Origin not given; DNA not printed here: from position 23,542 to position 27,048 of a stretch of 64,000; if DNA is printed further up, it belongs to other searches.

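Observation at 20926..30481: Five-gene operon Dcm / GHKL(MORC-like) ATPase / Z1 P-loop NTPase / PD-(D/E)XK / AIPR: candidate uncharacterised methylation-coupled defence system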

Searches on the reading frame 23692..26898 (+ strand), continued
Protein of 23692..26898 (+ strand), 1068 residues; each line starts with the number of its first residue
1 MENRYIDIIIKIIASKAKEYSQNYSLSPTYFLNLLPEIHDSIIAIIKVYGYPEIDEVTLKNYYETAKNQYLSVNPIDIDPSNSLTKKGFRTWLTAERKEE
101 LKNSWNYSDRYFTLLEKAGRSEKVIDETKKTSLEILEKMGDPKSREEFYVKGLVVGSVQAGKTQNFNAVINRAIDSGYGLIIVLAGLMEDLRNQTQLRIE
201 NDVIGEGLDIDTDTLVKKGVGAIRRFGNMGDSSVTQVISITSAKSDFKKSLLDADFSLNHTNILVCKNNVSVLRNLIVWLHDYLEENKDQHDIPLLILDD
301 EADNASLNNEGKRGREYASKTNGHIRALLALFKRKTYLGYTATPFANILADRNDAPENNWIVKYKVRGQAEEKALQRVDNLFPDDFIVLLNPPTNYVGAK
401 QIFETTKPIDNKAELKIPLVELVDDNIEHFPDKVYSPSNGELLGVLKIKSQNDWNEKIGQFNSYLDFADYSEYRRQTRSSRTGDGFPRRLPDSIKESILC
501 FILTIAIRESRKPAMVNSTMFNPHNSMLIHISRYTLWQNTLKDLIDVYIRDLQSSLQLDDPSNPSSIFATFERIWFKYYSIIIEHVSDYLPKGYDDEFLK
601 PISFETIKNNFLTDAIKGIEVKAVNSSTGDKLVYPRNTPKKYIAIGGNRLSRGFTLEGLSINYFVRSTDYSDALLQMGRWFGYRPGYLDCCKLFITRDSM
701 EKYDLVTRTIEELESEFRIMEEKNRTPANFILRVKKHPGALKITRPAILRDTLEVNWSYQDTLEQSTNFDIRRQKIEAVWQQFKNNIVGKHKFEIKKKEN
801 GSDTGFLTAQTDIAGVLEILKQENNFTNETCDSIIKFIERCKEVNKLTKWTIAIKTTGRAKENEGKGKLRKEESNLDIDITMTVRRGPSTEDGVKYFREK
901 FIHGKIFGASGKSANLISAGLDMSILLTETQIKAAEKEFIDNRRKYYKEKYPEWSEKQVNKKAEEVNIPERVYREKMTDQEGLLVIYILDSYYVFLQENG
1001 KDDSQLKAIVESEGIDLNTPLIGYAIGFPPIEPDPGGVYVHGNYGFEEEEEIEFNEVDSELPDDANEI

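Call 29: search_protein_families(library=padloc, proteins=[L002:4469-5272:+, L002:5274-6752:+, L002:6779-9808:+, L002:9815-10828:+, L002:10842-13265:+, L003:3802-5412:+, L003:5402-6913:+, L003:6932-9673:+, L003:9670-10680:+, L003:10673-12718:+], max_evalue=0.001)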
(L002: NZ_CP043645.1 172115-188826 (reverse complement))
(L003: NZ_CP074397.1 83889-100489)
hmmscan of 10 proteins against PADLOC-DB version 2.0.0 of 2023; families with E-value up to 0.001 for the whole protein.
L002:4469-5272:+ (267 aa): 7 families
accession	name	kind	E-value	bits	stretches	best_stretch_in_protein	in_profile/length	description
PDLC03966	TmtA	-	1.5e-11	40.9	1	114-239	1506-1631/1655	-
PDLC03972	TmtA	-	7.3e-10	35.6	1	125-243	1170-1291/1302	-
PDLC03967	TmtA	-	9.5e-10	35.5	1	94-224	850-977/1063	-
PDLC03968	TmtA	-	5.9e-09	32.1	1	131-243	1348-1460/1486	-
PDLC03969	TmtA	-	1e-07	27.9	1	170-239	1416-1489/1563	-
PDLC03964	TmtA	-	3.3e-07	26.7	1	166-236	1446-1516/1538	-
PDLC03965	TmtA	-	9.3e-07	25.2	1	129-240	1231-1340/1370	-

L002:5274-6752:+ (492 aa): 1 family
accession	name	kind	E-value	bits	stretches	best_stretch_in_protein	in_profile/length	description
PDLC02204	MzaB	-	1.6e-102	341.6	1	11-490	7-491/500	-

L002:6779-9808:+ (1009 aa): 2 families
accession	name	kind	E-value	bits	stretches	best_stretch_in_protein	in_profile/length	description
PDLC02205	MzaC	-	8.3e-165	548.2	1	45-816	53-798/952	-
PDLC03202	Helicase_II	-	1.7e-32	110.5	3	243-344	114-206/621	Type II helicase domain protein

L002:9815-10828:+ (337 aa): 1 family
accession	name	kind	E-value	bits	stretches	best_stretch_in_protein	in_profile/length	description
PDLC02206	MzaD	-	2.3e-25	87.8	1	35-324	43-322/342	-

L002:10842-13265:+ (807 aa): 2 families
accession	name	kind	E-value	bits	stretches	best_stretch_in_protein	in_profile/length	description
PDLC02207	MzaE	-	5.9e-73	244.4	1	67-589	69-586/598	-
PDLC02357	AbiU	-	1.9e-21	74.9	1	143-415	144-388/537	AbiU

L003:3802-5412:+ (536 aa): 55 families (the best 25 are shown)
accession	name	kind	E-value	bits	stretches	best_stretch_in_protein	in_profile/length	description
PDLC02649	DrmMII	-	9.6e-85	283.1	2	377-518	283-420/422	DrmMII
PDLC03232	MTase_II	-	3.1e-65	218.8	3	379-519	326-463/465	Type II methyltransferase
PDLC03378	MTase_II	-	4.5e-60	201.8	2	3-295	2-204/344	Type II methyltransferase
PDLC03234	MTase_II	-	1.7e-58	196.7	3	412-520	263-370/375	Type II methyltransferase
PDLC02656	DrmMII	-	1.1e-56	190.7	2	379-525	334-478/491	DrmMII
PDLC02648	DrmMII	-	1.4e-49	167.2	2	379-516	318-451/468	DrmMII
PDLC03326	MTase_II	-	4.9e-49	165.6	3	432-527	289-387/412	Type II methyltransferase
PDLC00033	DruM2|DruM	-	7.6e-45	151.8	1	117-518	88-366/368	DNA cytosine methylase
PDLC00026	DruM2|DruM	-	9.6e-43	145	2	119-262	67-173/336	DNA cytosine methylase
PDLC03307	MTase_II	-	1e-39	134.8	2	107-261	48-194/382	Type II methyltransferase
PDLC03231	MTase_II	-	1.9e-39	133.7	2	412-513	365-463/488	Type II methyltransferase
PDLC03225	MTase_II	-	5.1e-39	132.5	2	441-517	528-599/615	Type II methyltransferase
PDLC03272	MTase_II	-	7.2e-38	128.8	2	1-261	72-240/407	Type II methyltransferase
PDLC02650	DrmMII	-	3.8e-35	119.6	2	461-531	363-433/435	DrmMII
PDLC00027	DruM2|DruM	-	4.1e-33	113.2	2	462-517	297-352/361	DNA cytosine methylase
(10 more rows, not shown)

L003:5402-6913:+ (503 aa): 1 family
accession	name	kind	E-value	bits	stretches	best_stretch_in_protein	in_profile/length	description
PDLC02204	MzaB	-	2.1e-113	377.4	1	8-498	7-499/500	-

L003:6932-9673:+ (913 aa): 2 families
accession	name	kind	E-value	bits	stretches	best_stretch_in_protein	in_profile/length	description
PDLC02205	MzaC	-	1.1e-188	627.3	1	28-871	29-900/952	-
PDLC03202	Helicase_II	-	2.9e-28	96.6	2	249-635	117-436/621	Type II helicase domain protein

L003:9670-10680:+ (336 aa): 1 family
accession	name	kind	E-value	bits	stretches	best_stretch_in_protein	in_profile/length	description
PDLC02206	MzaD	-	4.3e-29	100.1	1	64-313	71-316/342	-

L003:10673-12718:+ (681 aa): 2 families
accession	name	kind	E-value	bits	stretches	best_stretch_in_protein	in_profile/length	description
PDLC02207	MzaE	-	3.7e-82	274.8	1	27-575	28-583/598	-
PDLC02357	AbiU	-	6e-23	79.8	1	237-404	244-384/537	AbiU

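Call 30: search_protein_families(library=ncbifam, proteins=[L002:4469-5272:+, L002:5274-6752:+, L002:6779-9808:+, L002:9815-10828:+, L002:10842-13265:+], max_evalue=0.001)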
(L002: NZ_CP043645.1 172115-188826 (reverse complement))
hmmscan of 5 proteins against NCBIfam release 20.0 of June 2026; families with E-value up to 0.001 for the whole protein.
L002:4469-5272:+ (267 aa): 0 families

L002:5274-6752:+ (492 aa): 8 families
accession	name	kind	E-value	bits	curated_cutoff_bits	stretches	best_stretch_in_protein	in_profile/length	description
NF041932.1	MzaB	equivalog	1.9e-122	409.1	850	1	18-490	1-478/480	MZA anti-phage system associated ATPase MzaB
NF050001.1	restrict_BbrUII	equivalog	5.5e-07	28.5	550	1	33-136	25-133/659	BbrUII/HgiDII family restriction enzyme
TIGR00585.2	mutl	equivalog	2.8e-06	26.5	180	1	28-79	20-70/555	DNA mismatch repair endonuclease MutL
NF000953.0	PRK00095.2-4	equivalog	3.4e-05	22.9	693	1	29-80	23-73/611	DNA mismatch repair endonuclease MutL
NF047352.1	P_loop_sacsin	domain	0.00012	22.5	50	1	32-105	3-70/80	sacsin N-terminal ATP-binding-like domain-containing protein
NF000951.0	PRK00095.2-1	equivalog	0.00054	18.8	391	1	28-124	24-120/559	DNA mismatch repair endonuclease MutL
NF000952.0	PRK00095.2-2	subfamily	0.00054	18.5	840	1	29-79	23-72/623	DNA mismatch repair endonuclease MutL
NF000950.0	PRK00095.1-3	equivalog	0.00095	17.7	756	0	29-80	24-74/641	DNA mismatch repair endonuclease MutL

L002:6779-9808:+ (1009 aa): 1 family
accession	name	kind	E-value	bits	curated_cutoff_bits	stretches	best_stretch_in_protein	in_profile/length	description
NF041933.1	MzaC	equivalog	9e-200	665.6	1500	1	44-816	47-793/806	MZA anti-phage system associated Z1 domain-containing protein MzaC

L002:9815-10828:+ (337 aa): 1 family
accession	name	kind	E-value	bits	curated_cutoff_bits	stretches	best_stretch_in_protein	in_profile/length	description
NF041934.1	MzaD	equivalog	3.2e-40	138.3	420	1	7-330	5-319/326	MZA anti-phage system associated PD-(D/E)XK motif protein MzaD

L002:10842-13265:+ (807 aa): 1 family
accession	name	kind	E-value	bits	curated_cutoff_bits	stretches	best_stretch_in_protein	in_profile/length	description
NF041935.1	MzaE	equivalog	3.4e-98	329.7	1050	1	4-586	3-582/593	MZA anti-phage system associated AIPR family protein MzaE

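Call 31: search_dna_similar(query=L003:6932-9673:+, collection=plasmids, mode=protein, max_rows=40)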
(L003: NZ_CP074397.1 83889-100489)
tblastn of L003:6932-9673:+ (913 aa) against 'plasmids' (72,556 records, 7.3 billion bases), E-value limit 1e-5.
Records with a match: 37; places in all: 37; records where one place covers at least 80% of the query: 21.
Best place of each record, by identity: >=99% 1; <60% 36.
By first word of the organism name: Rhizobium 6; Agrobacterium 3; Streptomyces 3; Azospirillum 2; Neorhizobium 2; Hymenobacter 2; Ensifer 2; Priestia 2; Thalassospira 1; Sinorhizobium 1; and 13 more.
By predicted mobility (MOB-suite, as given by PLSDB): non-mobilizable 25; conjugative 6; mobilizable 6.
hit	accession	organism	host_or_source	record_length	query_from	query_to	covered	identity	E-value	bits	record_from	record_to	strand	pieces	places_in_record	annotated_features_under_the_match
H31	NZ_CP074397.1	Agrobacterium salinitolerans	Cotton,tiaaue sample,root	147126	1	913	100%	100.0%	0e+0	1777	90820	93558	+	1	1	Z1 domain-containing protein | PD-(D/E)XK motif protein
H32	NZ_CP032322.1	Azospirillum argentinense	soil sample,Agricultural field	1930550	16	905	97%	42.5%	0e+0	627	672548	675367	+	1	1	record has no annotation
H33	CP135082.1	Agrobacterium pusense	Single cell,Heavy rainforest soil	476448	5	905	99%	40.7%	0e+0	595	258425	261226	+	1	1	record has no annotation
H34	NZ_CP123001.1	Neorhizobium petrolearium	single cell,petroleum contaminated soil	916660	5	905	99%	40.7%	2e-179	583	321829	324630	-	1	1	Z1 domain-containing protein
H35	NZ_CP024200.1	Thalassospira marina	-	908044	28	905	96%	41.6%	5e-178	579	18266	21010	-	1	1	Z1 domain-containing protein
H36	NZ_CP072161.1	Rhizobium sp. B230/85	Himalayan blackberry,cell culture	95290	70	909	92%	39.9%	2e-144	482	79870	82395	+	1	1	Z1 domain-containing protein | hypothetical protein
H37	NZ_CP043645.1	Hymenobacter sp. NBH84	pure culture,soil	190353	8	905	98%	37.3%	6e-164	538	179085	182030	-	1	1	Z1 domain-containing protein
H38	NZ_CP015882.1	Ensifer adhaerens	silty clay loam soil (pH 6.1)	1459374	80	909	91%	39.2%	3e-147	490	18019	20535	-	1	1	none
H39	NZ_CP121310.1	Ensifer adhaerens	bacterial colony,soil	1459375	80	909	91%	39.2%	3e-147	490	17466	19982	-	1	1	none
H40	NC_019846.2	Sinorhizobium meliloti GR4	-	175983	88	907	90%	38.7%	2e-136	458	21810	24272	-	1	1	Z1 domain-containing protein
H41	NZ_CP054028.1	Rhizobium hidalgonense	Pisum sativum l. (pea),Pure culture,Pea ...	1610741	88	907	90%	38.7%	9e-139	465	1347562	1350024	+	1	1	record has no annotation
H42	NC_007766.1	Rhizobium etli CFN 42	-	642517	88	907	90%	38.1%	2e-135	456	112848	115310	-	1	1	Z1 domain-containing protein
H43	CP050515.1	Rhizobium leguminosarum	Trifolium repens,cell culture,root ...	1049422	78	909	91%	37.1%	9e-141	471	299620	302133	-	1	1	Z1 domain-containing protein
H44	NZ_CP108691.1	Streptomyces phaeochromogenes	-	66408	36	890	94%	34.2%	6e-93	330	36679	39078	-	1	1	Z1 domain-containing protein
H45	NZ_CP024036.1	Priestia aryabhattai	single cell,enriched culture of compost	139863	27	905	96%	32.8%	4e-121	414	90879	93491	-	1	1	Z1 domain-containing protein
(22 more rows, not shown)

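Call 35: find_related_loci(query=A1, collection=genome_contigs, flank=9000)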
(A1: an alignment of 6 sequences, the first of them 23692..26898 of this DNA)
Query A1 (1068 aa) in genome_contigs; peptide patterns used: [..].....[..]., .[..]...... (x = any residue, [..] = any of these).
600 stretches matched a pattern (row limit reached: there are more); 574 encode a relative of the query (tblastn E <= 1e-3); the best 80 are kept; 80 distinct loci.
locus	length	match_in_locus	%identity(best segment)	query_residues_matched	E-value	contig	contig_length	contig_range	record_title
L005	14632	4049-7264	89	1-1068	0e+0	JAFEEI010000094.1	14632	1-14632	MAG: Proteobacteria bacterium isolate SZAS AMP-66 PROT-AMP-5__94__length-14632, whole genome shotgun sequence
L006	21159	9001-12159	58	5-1065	0e+0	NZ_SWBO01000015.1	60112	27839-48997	Pedobacter cryotolerans strain AR-2-6 contig15, whole genome shotgun sequence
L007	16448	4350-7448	59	5-1046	0e+0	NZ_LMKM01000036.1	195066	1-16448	Pedobacter sp. Leaf216 contig_7, whole genome shotgun sequence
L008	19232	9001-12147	53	5-1061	0e+0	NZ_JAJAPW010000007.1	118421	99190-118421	Tamlana laminarinivorans strain PT2-4 NODE_7_length_118421_cov_49.776100, whole genome shotgun sequence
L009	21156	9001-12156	54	3-1067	0e+0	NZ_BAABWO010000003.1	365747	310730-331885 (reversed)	Colwellia sp. KU-HH00111 sequence03, whole genome shotgun sequence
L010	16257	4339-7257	52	6-1042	0e+0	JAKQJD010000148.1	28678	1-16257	MAG: Bacteroidota bacterium isolate USDV_maxbin.037 k141_995767, whole genome shotgun sequence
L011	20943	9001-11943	52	1-1051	0e+0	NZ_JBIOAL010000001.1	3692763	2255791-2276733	Pedobacter sp. UC225_61 contig_2_Pedobacter, whole genome shotgun sequence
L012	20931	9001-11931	52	6-1044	0e+0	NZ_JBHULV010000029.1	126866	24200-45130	Pedobacter alpinus strain KCTC 42456 platanus_K_17_124_29, whole genome shotgun sequence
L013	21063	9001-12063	46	21-1066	0e+0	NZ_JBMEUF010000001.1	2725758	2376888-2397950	Glaciecola sp. 2405UD65-10 2405UD65-10_1, whole genome shotgun sequence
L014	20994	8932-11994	46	21-1066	0e+0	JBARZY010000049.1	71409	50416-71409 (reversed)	MAG: Glaciecola sp. isolate MFD12154_ilm_asm_bin10 k127_18181, whole genome shotgun sequence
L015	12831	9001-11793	46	78-1050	0e+0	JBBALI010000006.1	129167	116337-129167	MAG: Crocinitomicaceae bacterium isolate EUL_059 ctg6-EUL_059, whole genome shotgun sequence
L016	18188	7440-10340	45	47-1044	0e+0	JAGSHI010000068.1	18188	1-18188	MAG: Bacteriovoracaceae bacterium isolate GY13CL_bin.21 k141_462005_length_18188_cov_56.9286, whole genome shotgun seque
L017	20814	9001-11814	40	49-1067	0e+0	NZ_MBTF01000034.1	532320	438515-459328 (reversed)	Mucilaginibacter pedocola strain TBZ30 scaffold4, whole genome shotgun sequence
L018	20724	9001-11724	31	36-1056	7e-114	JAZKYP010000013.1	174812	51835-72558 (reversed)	MAG: Candidatus Enterocola sp. isolate T1900045101_TC20190095.MAGScoT_cleanbin_000001 SGB_4759_k141_584539, whole genome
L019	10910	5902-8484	31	51-1029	2e-106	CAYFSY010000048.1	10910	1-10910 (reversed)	MAG TPA_asm: uncultured Paludibacteraceae bacterium isolate ERP107106_co2_264 genome assembly, contig: NODE_5442_length_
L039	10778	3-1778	66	478-1068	8e-146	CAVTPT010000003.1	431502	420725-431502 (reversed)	MAG: uncultured Bacteroidales bacterium isolate MFD00905.bin.1.120 genome assembly, contig: contig_21469, whole genome s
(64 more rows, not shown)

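Call 43: search_solved_structures(query=window:23692-26898:+, max_evalue=0.01)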
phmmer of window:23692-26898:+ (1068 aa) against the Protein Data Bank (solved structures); distinct sequences matched with E-value up to 0.01: 0.

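Call 62: search_solved_structures(query=A1, max_evalue=1, show_alignments=1)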
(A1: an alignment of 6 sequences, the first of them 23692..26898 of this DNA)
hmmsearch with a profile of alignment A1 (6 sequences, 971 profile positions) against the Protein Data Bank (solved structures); distinct sequences matched with E-value up to 1: 0.

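Call 72: find_encoding_contigs(protein=P0007, flank=10000, max_places=2)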
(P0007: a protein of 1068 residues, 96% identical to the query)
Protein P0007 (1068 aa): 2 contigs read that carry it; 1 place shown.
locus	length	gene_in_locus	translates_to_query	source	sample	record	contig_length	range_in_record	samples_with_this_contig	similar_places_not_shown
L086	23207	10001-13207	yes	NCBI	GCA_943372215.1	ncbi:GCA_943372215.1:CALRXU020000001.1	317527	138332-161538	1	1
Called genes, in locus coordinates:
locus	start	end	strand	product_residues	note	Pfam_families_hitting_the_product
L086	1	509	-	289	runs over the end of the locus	PF01263:Aldose_epim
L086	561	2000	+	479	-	PF00072:Response_reg, PF00158:Sigma54_activat, PF14532:Sigma54_activ_2, PF00004:AAA (weak), PF07728:AAA_5 (weak), PF25601:AAA_lid_14, PF02954:HTH_8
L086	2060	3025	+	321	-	PF01300:Sua5_yciO_yrdC, PF03481:Sua5_C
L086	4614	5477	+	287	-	-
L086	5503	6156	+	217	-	-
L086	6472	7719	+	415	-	PF00145:DNA_methylase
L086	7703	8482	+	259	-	PF13020:NOV_C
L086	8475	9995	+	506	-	PF02518:HATPase_c (faint), PF13589:HATPase_c_3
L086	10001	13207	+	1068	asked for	PF10593:Z1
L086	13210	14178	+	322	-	PF14390:DUF4420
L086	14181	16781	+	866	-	PF22879:AIPR_N, PF10592:AIPR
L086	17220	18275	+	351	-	PF00135:COesterase (weak), PF20434:BD-FAE, PF07859:Abhydrolase_3 (faint)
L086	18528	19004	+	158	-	-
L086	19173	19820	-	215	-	PF00440:TetR_N, PF16925:TetR_C_13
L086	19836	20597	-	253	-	PF00106:adh_short, PF08659:KR, PF23441:SDR, PF13561:adh_short_C2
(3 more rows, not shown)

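Call 73: find_encoding_contigs(protein=P0029, flank=10000, max_places=2)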
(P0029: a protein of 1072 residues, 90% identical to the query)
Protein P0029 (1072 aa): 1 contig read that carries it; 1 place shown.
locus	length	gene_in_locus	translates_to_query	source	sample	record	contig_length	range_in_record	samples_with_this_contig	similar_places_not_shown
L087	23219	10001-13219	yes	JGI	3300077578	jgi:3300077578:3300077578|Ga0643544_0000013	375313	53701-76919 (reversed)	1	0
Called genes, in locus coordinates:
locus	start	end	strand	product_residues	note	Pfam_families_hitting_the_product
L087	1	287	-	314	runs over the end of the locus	PF09084:NMT1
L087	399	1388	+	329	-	-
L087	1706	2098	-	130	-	-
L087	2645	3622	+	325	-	PF13391:HNH_2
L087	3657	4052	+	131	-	-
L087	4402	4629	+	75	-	PF13560:HTH_31 (weak), PF12844:HTH_19, PF01381:HTH_3, PF13443:HTH_26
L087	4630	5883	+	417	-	PF00145:DNA_methylase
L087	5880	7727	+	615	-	PF13589:HATPase_c_3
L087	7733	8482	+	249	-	PF13020:NOV_C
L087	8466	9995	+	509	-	PF13589:HATPase_c_3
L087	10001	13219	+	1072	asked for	PF10593:Z1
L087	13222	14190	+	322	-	PF14390:DUF4420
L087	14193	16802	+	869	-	PF22879:AIPR_N, PF10592:AIPR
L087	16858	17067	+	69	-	-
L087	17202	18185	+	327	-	PF02463:SMC_N (faint), PF13175:AAA_15, PF13304:AAA_21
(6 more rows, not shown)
